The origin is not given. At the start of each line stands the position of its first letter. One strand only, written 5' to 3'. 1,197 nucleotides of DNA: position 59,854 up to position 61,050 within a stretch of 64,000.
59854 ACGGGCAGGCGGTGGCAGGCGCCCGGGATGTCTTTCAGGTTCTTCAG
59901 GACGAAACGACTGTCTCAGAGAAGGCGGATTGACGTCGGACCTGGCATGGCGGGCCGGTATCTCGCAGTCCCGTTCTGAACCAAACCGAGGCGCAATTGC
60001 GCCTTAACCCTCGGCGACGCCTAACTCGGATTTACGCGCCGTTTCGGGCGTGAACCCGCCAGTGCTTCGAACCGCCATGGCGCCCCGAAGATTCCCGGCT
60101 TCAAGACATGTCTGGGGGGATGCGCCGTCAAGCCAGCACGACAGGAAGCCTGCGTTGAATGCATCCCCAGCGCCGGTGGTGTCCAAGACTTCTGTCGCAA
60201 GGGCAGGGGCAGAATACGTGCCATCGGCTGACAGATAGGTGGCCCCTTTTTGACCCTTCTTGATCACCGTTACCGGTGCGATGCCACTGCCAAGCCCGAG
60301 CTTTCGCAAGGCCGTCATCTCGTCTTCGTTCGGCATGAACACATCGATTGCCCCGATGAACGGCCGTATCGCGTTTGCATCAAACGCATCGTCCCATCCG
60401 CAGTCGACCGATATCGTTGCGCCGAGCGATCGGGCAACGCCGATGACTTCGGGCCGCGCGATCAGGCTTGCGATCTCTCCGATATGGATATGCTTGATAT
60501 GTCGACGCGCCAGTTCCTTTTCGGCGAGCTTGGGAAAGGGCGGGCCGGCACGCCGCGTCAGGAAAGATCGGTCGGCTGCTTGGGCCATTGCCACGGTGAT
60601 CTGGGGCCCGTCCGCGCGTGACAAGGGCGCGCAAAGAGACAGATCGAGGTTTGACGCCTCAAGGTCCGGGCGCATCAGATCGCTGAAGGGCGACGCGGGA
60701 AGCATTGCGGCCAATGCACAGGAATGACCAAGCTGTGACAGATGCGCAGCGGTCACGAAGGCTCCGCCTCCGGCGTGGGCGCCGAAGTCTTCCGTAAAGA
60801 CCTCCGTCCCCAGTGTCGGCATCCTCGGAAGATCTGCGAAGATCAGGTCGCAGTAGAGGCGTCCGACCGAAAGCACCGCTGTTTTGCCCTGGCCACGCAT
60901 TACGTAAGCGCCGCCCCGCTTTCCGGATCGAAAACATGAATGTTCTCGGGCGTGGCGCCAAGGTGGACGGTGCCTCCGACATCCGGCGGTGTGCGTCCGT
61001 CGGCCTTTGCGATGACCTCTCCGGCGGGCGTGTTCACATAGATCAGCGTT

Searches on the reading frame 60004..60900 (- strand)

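Call 46: search_protein_families(library=pfam, proteins=[window:60004-60900:-], max_evalue=0.001)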
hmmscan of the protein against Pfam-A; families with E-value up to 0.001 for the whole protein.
window:60004-60900:- (298 aa): 1 family
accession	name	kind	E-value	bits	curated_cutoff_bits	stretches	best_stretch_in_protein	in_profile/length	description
PF00294.29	PfkB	-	1.1e-30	107.5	25.8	1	9-285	4-298/302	pfkB family carbohydrate kinase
